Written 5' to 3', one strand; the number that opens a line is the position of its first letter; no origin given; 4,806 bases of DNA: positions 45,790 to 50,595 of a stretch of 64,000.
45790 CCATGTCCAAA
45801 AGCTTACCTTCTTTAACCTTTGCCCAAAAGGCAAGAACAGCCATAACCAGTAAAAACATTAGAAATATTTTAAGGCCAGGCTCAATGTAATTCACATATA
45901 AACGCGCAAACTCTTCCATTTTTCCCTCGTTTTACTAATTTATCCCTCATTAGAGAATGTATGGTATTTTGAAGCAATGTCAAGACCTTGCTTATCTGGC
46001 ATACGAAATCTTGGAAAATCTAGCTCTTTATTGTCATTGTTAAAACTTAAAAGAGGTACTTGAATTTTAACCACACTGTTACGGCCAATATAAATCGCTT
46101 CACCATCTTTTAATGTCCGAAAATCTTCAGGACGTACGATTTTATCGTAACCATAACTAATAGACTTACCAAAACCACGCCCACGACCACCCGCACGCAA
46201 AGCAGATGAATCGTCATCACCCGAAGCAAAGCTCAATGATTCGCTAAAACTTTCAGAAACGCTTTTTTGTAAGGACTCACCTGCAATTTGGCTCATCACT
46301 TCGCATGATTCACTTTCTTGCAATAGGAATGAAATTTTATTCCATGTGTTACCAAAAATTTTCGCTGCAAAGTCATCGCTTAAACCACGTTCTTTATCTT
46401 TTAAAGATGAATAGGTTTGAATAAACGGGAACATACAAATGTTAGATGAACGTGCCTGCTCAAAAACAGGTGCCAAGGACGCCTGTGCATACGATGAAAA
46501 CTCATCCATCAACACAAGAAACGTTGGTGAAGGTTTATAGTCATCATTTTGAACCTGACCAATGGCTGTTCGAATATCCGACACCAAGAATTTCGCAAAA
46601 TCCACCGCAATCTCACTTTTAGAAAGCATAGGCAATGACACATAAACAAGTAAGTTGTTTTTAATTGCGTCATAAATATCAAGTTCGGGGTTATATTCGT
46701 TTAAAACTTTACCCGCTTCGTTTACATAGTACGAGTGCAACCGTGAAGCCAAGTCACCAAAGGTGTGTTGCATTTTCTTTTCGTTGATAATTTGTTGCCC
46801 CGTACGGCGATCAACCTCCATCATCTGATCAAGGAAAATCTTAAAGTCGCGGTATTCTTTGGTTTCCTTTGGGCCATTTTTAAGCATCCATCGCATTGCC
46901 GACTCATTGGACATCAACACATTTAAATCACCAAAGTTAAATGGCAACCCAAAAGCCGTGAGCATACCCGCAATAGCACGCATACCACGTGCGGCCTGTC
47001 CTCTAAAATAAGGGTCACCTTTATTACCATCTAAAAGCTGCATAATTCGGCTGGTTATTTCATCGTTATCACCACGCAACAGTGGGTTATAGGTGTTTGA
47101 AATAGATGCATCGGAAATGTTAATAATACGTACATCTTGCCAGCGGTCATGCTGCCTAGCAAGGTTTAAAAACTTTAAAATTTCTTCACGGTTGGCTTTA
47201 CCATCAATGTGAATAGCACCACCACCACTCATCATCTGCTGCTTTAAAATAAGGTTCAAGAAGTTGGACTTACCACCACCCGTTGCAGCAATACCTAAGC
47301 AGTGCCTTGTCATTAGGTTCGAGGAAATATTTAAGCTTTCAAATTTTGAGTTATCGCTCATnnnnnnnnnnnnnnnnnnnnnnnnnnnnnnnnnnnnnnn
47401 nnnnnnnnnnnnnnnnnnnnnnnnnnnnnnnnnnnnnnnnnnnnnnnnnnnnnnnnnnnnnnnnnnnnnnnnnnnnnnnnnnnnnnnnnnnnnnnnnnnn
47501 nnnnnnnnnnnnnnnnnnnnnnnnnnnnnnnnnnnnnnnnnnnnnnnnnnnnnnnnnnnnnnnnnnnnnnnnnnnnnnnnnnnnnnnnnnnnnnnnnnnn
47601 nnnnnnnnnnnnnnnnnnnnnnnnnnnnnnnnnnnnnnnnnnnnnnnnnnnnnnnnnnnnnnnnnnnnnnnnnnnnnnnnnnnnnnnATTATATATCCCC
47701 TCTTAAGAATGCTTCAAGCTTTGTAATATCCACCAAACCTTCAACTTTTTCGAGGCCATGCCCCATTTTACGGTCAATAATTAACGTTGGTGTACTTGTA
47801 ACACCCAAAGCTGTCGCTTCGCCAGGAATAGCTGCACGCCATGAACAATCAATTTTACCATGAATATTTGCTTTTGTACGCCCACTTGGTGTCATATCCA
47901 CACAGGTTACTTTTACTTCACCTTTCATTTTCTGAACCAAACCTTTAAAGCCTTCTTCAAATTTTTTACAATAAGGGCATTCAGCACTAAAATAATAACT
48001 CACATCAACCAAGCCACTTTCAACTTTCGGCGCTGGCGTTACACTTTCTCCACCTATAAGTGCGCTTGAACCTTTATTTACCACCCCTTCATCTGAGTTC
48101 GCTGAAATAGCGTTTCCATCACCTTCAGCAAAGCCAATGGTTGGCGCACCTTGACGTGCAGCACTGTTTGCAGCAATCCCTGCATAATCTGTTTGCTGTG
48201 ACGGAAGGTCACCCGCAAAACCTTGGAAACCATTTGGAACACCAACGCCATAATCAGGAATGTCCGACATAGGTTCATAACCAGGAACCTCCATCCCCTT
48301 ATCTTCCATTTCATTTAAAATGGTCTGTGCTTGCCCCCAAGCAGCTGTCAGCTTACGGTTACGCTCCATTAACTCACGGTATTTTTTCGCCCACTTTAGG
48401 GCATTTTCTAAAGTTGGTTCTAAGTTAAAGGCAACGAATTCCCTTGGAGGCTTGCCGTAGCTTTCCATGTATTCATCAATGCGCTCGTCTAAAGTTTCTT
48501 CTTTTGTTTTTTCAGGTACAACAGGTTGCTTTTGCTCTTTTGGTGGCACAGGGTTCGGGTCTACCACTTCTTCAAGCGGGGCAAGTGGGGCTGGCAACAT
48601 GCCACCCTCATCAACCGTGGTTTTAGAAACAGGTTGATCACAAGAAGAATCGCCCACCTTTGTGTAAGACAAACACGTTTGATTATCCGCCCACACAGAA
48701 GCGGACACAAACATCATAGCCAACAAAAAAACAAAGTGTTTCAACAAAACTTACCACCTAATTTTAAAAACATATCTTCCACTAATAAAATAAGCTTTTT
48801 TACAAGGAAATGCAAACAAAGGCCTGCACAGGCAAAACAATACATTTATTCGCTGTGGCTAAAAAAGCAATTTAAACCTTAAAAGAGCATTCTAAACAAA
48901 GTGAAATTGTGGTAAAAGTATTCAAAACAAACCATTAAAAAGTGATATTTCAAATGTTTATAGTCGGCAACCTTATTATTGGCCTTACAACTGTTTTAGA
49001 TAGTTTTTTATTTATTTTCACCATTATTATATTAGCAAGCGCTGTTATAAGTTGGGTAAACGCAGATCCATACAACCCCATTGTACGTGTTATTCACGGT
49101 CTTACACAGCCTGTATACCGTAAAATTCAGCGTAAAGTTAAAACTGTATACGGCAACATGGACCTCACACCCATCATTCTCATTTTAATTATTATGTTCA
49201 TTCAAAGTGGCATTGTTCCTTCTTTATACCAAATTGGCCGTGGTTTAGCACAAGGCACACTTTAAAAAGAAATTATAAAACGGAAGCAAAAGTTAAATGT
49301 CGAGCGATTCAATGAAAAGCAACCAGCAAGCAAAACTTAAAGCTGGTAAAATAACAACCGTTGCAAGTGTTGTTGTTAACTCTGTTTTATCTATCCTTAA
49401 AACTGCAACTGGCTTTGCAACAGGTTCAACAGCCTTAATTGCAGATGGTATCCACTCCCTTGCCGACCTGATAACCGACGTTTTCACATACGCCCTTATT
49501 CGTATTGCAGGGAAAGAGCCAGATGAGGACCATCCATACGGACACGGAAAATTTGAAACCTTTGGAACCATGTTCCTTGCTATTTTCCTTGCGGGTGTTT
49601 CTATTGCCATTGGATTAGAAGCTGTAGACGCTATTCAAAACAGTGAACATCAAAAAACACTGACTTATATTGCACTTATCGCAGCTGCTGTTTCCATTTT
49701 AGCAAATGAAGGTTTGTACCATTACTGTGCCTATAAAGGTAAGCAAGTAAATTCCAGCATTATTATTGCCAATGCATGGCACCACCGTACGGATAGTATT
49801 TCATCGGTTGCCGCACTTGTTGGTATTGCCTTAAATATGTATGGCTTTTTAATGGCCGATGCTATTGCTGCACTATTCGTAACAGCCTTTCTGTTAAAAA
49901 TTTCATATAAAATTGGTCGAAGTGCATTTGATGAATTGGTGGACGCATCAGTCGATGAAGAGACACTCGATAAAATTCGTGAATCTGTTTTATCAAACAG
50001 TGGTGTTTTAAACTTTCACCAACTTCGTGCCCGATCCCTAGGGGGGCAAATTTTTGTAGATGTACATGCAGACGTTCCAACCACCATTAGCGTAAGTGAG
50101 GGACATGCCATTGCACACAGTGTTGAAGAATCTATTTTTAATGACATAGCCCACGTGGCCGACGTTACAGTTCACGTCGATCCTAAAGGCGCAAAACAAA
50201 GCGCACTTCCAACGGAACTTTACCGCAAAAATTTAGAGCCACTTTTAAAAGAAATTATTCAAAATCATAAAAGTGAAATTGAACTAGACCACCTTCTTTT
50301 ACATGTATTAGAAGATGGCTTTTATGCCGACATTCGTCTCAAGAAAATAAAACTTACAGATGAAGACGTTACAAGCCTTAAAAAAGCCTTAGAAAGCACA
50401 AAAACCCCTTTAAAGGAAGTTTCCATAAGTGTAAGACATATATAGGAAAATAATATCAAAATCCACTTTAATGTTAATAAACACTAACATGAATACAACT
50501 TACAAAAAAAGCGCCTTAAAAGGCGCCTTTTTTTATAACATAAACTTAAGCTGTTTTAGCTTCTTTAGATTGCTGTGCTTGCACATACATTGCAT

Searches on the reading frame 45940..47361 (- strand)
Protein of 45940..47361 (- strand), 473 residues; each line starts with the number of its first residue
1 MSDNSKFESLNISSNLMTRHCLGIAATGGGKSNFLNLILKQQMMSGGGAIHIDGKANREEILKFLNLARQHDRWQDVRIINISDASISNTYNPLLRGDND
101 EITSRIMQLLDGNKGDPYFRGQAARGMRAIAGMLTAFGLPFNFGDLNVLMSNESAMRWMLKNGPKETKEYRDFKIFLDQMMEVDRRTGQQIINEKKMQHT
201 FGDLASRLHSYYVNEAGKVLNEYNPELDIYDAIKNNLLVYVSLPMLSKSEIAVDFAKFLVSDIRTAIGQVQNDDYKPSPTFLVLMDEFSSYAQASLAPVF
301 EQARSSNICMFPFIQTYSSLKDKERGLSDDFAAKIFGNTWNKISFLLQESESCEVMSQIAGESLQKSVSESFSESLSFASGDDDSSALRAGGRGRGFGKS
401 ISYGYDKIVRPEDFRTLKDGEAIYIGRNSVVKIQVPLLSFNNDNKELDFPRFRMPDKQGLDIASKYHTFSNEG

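Call 8: search_protein_families(library=pfam, proteins=[window:45940-47361:-], max_evalue=0.01)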
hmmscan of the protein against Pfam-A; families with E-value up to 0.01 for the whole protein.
window:45940-47361:- (473 aa): 5 families
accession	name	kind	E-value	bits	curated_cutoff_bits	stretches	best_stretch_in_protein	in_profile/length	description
PF12696.13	TraG-D_C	-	6e-09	36.3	22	1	282-386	3-98/126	TraM recognition site of TraD and TraG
PF02534.20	T4SS-DNA_transf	-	0.0001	21.8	20.1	1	202-385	228-395/468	Type IV secretory system Conjugative DNA transfer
PF01935.23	DUF87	-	0.00023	21.8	23.2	1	12-43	18-48/220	Helicase HerA, central domain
PF12846.13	AAA_10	-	0.0014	18.2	27.5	1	19-86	22-85/362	AAA-like domain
PF10412.15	TrwB_AAD_bind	-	0.0045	16.4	20.5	0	265-374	230-337/387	Type IV secretion-system coupling protein DNA-binding domain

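Call 10: search_protein_families(library=ncbifam, proteins=[window:45940-47361:-], max_evalue=0.1)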
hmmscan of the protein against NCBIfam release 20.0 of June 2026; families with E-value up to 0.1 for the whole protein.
window:45940-47361:- (473 aa): 5 families
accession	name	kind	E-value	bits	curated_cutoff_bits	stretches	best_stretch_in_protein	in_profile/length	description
TIGR03743.1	SXT_TraD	subfamily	1e-21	77.1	366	2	227-372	429-577/636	conjugative transfer system coupling protein TraD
NF041447.1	TrbC_conju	equivalog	5.2e-13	48.3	800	2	11-89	122-200/685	F-type conjugative transfer protein TrbC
TIGR03754.1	conj_TOL_TraD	equivalog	9.2e-12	44.3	647.55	2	18-146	180-309/643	type IV conjugative transfer system coupling protein TraD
NF045973.1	conju_CD1115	equivalog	1.4e-08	34.1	250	1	72-371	74-383/442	VirD4-like conjugal transfer protein, CD1115 family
NF040937.1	HerA_Thermprot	equivalog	0.012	14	800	1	10-52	132-173/487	DNA double-strand break repair helicase HerA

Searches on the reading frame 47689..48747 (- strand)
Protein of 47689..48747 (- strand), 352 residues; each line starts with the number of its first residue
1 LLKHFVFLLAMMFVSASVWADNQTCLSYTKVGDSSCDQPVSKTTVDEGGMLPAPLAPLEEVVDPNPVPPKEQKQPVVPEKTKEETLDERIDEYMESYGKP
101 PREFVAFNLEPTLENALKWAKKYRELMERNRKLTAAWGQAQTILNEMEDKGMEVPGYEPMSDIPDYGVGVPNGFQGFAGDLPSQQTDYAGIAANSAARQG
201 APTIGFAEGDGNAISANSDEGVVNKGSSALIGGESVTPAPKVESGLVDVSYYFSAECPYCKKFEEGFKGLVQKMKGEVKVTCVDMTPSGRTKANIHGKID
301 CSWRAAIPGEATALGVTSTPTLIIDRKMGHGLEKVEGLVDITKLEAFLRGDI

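Call 8: search_protein_families(library=pfam, proteins=[window:47689-48747:-], max_evalue=0.01)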
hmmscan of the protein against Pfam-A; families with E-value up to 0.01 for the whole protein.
window:47689-48747:- (352 aa): 6 families
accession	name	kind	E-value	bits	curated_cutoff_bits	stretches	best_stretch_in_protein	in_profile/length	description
PF13462.12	Thioredoxin_4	-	5.4e-07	30.4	23.2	1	247-285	15-55/165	Thioredoxin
PF13098.12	Thioredoxin_2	-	6.2e-06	26.9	27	1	253-348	13-104/104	Thioredoxin-like domain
PF01323.26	DSBA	-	2.3e-05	24.7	25.6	0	249-287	2-41/191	DSBA-like thioredoxin domain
PF00085.26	Thioredoxin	-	7.8e-05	23.1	23.5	0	252-291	25-64/103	Thioredoxin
PF13728.12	TraF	-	0.00025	21.4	23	0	251-324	135-198/224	F plasmid transfer operon protein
PF13192.12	Thioredoxin_3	-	0.0003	21.2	24.8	0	253-284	6-37/76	Thioredoxin domain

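Call 10: search_protein_families(library=ncbifam, proteins=[window:47689-48747:-], max_evalue=0.1)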
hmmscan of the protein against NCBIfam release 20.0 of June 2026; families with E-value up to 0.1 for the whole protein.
window:47689-48747:- (352 aa): 5 families
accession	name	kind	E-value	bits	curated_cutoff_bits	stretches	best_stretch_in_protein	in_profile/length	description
TIGR02738.1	TrbB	equivalog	0.0002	21.1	132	1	249-285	54-90/153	type-F conjugative transfer system pilin assembly thiol-disulfide isomerase TrbB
TIGR01068.1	thioredoxin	equivalog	0.021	15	96.8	0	310-348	60-97/101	thioredoxin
NF001979.1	PRK00768.1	equivalog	0.033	13.7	250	1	28-96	169-238/266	NAD(+) synthase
NF008401.0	PRK11200.1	equivalog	0.051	13.7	84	0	252-299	6-52/87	GrxA family glutaredoxin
TIGR00412.2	redox_disulf_2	subfamily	0.063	13.7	62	0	312-328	42-58/75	MTH895/ArsE family thioredoxin-like protein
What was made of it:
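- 47689..48747 (-): Thioredoxin-fold TraF/TrbB-like protein, outside the given coordinates. PF13462 at 5e-7, PF13728 TraF at 2.5e-4 and TIGR02738 TrbB at 2e-4 (calls 8, 10).
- On MPF_F (F-type mating-pair formation system): The TraF/TrbB-like protein at 47689-48747 gives PF13728 at 2.5e-4 and TIGR02738 at 2e-4, below the cut-offs (calls 8, 10).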

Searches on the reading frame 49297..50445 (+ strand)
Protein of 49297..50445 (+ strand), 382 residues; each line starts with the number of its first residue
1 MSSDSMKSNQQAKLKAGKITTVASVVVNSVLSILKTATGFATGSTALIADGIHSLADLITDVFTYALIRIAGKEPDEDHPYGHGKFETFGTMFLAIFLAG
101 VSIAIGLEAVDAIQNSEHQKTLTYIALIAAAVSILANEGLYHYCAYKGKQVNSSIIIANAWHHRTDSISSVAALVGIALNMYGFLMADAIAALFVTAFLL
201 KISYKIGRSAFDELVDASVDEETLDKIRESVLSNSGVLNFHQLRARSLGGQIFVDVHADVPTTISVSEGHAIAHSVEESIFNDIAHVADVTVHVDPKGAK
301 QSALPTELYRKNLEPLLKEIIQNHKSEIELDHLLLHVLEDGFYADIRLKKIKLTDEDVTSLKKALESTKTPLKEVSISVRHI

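Call 8: search_protein_families(library=pfam, proteins=[window:49297-50445:+], max_evalue=0.01)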
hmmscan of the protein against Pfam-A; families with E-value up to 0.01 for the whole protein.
window:49297-50445:+ (382 aa): 2 families
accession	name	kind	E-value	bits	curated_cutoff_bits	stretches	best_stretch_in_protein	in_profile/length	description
PF01545.26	Cation_efflux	-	3.6e-48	164.4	26.6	1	22-215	2-198/198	Cation efflux family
PF16916.11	ZT_dimer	-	1.1e-22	80.3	26.7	1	220-296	2-77/78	Dimerisation domain of Zinc Transporter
